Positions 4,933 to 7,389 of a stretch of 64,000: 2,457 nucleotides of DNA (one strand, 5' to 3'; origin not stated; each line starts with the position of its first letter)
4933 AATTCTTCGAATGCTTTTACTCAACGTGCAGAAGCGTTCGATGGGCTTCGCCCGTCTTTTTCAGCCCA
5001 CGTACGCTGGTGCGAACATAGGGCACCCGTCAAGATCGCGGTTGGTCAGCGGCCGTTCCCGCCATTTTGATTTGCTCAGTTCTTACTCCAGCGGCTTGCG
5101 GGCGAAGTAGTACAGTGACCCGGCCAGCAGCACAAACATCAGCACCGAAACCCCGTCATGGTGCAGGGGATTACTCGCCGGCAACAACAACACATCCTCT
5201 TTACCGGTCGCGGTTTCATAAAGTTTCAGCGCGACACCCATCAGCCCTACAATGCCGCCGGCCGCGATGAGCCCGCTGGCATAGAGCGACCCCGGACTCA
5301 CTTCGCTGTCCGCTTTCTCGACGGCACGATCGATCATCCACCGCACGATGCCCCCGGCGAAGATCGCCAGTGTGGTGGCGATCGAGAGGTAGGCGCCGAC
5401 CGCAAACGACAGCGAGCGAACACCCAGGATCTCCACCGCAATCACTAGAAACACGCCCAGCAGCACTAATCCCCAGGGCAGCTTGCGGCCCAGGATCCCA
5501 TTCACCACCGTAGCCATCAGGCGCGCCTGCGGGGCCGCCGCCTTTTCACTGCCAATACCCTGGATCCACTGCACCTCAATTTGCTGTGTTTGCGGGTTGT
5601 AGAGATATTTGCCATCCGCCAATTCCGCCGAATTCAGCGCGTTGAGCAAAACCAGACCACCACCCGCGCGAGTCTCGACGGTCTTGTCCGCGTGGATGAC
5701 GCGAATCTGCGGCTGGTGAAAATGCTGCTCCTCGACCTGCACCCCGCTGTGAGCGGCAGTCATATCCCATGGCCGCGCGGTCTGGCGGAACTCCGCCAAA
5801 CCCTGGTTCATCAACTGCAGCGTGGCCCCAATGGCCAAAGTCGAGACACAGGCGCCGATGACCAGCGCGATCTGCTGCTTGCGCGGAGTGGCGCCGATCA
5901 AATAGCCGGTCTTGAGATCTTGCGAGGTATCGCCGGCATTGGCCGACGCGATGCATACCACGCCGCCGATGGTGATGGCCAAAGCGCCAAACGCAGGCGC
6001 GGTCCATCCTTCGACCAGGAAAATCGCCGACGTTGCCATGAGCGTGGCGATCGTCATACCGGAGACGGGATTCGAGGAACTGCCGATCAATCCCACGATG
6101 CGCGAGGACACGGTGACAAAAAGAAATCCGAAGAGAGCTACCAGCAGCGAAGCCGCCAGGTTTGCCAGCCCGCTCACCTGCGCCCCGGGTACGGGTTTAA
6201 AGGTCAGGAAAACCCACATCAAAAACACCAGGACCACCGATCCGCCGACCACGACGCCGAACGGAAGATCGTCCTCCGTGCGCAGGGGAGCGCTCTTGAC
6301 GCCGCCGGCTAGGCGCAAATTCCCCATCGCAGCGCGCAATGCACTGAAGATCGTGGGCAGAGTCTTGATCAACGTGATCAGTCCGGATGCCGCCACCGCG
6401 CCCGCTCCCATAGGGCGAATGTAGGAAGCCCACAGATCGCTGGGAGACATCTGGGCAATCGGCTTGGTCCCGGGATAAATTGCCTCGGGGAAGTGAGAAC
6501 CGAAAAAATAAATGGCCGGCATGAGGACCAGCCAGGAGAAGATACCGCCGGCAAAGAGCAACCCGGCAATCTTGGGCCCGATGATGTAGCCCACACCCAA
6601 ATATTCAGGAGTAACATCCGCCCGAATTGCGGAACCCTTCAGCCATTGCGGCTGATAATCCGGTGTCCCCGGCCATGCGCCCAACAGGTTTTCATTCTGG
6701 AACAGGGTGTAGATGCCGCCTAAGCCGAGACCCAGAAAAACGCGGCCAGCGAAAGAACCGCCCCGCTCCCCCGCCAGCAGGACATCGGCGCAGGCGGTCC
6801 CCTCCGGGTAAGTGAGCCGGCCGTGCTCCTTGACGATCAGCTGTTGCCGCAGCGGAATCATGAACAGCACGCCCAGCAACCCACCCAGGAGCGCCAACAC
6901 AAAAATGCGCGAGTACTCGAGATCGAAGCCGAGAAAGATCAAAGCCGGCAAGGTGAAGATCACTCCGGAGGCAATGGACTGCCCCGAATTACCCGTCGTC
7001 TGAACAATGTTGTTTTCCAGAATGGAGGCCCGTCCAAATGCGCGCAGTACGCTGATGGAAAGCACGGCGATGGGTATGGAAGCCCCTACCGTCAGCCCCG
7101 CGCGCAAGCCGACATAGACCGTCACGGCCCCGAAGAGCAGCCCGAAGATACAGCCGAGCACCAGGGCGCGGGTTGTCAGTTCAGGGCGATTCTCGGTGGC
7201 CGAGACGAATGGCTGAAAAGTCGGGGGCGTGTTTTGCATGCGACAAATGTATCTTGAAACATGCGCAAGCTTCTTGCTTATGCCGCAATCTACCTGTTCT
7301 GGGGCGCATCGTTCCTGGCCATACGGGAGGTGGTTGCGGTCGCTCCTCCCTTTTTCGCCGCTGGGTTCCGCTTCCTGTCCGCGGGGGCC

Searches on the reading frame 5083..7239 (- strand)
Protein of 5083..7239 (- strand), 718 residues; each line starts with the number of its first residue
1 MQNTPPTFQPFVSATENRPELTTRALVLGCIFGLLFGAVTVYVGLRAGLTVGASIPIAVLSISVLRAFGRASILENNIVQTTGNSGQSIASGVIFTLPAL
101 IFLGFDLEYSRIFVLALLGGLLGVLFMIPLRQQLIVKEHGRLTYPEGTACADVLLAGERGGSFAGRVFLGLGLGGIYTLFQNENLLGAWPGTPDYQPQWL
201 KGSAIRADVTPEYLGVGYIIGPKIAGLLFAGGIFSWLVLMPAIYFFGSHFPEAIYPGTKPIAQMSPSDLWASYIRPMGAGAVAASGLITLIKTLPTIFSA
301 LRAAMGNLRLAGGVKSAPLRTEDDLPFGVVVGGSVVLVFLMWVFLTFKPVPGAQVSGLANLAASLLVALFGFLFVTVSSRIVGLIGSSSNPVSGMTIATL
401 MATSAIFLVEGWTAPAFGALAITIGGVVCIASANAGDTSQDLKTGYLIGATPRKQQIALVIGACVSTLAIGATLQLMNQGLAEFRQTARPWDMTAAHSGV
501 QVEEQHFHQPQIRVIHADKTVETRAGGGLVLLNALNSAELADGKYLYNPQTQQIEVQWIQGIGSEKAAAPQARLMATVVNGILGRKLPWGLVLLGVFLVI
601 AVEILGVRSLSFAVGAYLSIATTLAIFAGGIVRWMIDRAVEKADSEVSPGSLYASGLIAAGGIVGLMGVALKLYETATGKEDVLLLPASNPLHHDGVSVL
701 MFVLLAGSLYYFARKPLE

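Call 53: search_protein_families(library=pfam, proteins=[window:5083-7239:-], max_evalue=0.00001)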
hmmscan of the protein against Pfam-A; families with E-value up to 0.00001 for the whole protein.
window:5083-7239:- (718 aa): 1 family
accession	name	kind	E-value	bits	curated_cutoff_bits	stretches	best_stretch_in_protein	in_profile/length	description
PF03169.20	OPT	-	2.1e-89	301.3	25.8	2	20-486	1-499/623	OPT oligopeptide transporter protein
